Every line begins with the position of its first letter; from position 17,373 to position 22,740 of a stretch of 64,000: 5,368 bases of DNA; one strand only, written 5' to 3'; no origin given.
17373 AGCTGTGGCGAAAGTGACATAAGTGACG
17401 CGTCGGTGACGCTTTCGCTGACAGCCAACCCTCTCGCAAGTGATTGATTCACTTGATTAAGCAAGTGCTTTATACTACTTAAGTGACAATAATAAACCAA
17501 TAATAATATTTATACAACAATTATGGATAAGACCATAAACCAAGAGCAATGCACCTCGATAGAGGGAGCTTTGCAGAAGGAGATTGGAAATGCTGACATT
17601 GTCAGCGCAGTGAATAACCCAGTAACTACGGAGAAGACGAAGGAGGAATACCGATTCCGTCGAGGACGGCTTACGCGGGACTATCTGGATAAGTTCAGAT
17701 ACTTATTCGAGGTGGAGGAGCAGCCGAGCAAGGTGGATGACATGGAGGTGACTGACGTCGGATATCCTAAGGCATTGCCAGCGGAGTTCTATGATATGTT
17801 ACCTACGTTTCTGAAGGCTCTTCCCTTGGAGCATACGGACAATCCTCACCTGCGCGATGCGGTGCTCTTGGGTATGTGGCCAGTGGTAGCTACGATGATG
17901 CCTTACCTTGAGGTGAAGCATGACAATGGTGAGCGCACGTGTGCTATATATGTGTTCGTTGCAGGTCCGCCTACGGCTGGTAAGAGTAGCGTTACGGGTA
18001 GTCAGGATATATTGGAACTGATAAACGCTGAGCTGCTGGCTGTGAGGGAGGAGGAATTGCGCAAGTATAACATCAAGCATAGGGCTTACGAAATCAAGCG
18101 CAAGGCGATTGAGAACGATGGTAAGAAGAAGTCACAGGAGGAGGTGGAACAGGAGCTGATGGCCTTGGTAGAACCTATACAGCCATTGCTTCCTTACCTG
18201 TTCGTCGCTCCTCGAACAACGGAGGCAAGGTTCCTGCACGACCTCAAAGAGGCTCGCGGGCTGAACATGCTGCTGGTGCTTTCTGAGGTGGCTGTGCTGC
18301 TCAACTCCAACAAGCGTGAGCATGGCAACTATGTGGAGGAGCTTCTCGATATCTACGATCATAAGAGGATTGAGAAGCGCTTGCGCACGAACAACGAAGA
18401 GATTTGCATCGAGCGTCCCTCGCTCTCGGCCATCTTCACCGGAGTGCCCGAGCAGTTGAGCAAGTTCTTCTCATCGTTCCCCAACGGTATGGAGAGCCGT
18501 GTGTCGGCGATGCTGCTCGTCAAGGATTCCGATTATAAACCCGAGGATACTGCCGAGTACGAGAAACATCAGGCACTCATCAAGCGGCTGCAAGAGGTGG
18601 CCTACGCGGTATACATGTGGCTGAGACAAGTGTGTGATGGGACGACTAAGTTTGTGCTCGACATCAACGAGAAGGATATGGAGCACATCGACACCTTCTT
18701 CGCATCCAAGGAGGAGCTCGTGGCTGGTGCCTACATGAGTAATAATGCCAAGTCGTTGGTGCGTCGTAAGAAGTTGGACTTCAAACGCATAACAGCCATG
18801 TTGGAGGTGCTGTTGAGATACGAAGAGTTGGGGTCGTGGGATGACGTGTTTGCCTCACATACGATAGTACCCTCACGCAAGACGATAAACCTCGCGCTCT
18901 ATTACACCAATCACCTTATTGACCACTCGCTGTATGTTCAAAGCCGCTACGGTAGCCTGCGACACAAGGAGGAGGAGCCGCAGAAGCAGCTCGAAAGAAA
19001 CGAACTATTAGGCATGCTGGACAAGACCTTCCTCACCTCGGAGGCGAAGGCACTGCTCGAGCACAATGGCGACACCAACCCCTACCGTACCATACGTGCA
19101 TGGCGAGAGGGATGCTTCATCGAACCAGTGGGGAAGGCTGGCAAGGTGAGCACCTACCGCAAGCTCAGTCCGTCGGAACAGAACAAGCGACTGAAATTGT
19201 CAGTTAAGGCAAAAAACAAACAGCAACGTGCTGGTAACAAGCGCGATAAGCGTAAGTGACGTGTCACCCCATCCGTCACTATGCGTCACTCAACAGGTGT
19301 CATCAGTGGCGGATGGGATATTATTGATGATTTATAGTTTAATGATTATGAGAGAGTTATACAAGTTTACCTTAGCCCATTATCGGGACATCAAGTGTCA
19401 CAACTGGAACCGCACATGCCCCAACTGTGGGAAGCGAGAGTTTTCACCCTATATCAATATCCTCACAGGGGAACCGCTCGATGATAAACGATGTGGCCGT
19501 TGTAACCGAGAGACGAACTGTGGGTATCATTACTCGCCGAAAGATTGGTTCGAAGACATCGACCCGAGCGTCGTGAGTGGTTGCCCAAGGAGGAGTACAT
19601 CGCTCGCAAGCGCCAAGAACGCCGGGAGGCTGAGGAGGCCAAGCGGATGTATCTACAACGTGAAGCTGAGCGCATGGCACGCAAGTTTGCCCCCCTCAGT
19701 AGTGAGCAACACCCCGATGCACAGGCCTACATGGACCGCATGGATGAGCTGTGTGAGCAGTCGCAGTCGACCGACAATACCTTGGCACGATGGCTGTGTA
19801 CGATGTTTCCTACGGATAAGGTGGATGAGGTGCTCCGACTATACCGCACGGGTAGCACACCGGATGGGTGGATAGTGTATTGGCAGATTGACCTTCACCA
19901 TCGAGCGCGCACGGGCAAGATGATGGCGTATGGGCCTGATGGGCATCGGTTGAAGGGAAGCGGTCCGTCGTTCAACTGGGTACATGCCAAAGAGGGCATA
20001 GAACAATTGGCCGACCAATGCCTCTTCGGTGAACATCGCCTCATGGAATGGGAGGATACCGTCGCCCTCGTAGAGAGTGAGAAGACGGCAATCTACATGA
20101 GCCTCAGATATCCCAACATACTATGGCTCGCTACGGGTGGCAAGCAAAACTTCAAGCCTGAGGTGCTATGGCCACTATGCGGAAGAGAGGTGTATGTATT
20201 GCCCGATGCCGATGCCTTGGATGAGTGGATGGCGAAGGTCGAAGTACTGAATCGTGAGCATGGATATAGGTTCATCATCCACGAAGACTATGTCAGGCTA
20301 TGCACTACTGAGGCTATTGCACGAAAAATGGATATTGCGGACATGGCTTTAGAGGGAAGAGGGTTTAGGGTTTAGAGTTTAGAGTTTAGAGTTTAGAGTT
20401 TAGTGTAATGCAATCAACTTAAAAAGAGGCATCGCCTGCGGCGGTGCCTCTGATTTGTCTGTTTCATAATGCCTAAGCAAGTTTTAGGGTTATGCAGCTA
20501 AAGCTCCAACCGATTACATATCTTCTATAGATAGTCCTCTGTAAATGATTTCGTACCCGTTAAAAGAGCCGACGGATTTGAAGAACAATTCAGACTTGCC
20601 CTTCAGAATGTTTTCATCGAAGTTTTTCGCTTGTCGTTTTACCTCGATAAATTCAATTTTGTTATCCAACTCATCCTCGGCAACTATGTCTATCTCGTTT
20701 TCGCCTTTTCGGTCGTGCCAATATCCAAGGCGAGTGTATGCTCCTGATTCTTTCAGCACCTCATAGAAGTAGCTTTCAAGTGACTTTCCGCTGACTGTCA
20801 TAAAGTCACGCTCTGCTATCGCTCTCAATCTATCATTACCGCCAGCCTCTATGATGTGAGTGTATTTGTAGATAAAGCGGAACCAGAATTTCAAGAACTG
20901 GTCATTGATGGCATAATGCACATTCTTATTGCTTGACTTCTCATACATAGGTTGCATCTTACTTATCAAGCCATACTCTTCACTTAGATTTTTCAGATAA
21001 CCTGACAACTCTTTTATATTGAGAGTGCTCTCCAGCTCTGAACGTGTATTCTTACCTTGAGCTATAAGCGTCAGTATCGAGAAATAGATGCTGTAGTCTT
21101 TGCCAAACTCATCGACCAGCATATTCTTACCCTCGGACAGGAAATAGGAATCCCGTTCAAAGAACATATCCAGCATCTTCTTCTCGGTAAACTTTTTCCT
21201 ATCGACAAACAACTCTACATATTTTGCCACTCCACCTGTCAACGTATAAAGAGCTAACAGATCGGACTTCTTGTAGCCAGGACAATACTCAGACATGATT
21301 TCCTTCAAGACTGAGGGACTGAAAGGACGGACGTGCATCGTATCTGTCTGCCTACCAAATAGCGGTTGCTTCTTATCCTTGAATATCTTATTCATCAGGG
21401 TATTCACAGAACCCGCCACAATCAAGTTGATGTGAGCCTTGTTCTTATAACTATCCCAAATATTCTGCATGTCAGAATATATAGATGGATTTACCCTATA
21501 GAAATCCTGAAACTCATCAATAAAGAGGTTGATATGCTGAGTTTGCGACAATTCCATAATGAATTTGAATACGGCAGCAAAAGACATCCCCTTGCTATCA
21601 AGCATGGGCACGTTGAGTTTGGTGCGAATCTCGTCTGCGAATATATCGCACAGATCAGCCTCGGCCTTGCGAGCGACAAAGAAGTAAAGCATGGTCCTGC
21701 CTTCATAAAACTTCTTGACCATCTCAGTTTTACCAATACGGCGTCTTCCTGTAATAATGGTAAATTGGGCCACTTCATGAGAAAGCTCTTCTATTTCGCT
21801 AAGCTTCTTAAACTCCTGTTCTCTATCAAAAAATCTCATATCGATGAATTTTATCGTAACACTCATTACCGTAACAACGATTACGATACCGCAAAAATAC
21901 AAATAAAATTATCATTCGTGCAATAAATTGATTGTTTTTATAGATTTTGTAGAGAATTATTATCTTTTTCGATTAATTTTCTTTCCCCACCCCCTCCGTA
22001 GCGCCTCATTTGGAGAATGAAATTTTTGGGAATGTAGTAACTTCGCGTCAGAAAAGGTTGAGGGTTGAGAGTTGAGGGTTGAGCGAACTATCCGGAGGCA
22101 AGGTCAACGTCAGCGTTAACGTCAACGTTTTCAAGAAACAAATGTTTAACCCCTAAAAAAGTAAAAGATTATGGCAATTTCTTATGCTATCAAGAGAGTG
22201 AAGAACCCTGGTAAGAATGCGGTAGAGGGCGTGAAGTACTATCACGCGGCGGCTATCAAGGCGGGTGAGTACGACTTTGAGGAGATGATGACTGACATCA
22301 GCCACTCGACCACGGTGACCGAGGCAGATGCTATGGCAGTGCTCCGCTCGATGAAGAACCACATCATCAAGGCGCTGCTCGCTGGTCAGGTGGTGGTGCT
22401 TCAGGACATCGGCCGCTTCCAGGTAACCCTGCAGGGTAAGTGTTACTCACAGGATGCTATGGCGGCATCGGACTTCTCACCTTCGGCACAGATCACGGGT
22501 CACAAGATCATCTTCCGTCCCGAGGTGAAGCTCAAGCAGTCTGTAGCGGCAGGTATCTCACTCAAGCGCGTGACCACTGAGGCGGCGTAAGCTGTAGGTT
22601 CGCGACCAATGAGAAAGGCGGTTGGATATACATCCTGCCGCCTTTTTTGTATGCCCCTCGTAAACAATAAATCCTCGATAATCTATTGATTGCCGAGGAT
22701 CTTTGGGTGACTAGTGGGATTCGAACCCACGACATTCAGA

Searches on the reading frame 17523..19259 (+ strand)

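Call 57: search_protein_families(library=pfam, proteins=[window:17523-19259:+])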
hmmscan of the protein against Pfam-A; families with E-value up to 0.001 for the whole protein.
window:17523-19259:+ (578 aa): 1 family
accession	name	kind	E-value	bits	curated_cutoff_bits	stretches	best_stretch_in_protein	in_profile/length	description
PF13148.11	DUF3987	-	1.6e-31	110.2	27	1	129-473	23-362/364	Protein of unknown function (DUF3987)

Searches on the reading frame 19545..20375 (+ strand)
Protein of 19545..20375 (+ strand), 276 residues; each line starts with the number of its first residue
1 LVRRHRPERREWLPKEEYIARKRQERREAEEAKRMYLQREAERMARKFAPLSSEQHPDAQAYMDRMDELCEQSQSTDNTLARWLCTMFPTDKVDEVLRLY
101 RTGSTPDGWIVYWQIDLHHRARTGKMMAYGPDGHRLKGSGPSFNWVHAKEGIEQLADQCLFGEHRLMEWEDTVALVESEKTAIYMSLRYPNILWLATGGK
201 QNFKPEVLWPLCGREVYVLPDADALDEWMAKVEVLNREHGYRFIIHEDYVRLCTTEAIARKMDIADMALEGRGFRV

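Call 57: search_protein_families(library=pfam, proteins=[window:19545-20375:+])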
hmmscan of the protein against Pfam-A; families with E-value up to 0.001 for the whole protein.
window:19545-20375:+ (276 aa): 1 family
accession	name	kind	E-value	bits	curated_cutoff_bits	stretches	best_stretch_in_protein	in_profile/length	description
PF19898.4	DUF6371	-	3.7e-42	144.1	27.7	1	78-221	1-149/150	Domain of unknown function (DUF6371)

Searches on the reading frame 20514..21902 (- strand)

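Call 57: search_protein_families(library=pfam, proteins=[window:20514-21902:-])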
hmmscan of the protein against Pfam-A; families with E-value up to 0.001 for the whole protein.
window:20514-21902:- (462 aa): 4 families
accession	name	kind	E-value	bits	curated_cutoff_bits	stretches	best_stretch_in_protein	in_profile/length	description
PF01637.24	ATPase_2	-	4.8e-18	66.2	33.2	1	24-231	1-224/225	ATPase domain predominantly from Archaea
PF03008.20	DUF234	-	4.1e-10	40.4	22.5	1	340-425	1-91/100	Archaea bacterial proteins of unknown function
PF13173.12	AAA_14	-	4.4e-08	33.6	27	1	47-195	4-124/129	AAA domain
PF13401.12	AAA_22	-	7.7e-05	23.4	27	1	45-165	5-123/130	AAA domain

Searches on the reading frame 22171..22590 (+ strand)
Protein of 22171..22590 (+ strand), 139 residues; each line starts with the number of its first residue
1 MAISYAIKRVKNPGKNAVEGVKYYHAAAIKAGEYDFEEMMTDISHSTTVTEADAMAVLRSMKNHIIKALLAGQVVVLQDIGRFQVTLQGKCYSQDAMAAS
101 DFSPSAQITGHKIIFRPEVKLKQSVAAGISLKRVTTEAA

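Call 97: search_protein_families(library=pfam, proteins=[window:22171-22590:+], max_evalue=0.01)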
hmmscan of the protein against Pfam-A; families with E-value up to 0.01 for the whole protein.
window:22171-22590:+ (139 aa): 2 families
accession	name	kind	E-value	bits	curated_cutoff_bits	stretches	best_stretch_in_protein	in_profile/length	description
PF18291.6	HU-HIG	-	1.9e-23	83.3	26.2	1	1-133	1-125/125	HU domain fused to wHTH, Ig, or Glycine-rich motif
PF00216.26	Bac_DNA_binding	-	4.4e-05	24.1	22.4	1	38-86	5-53/90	Bacterial DNA-binding protein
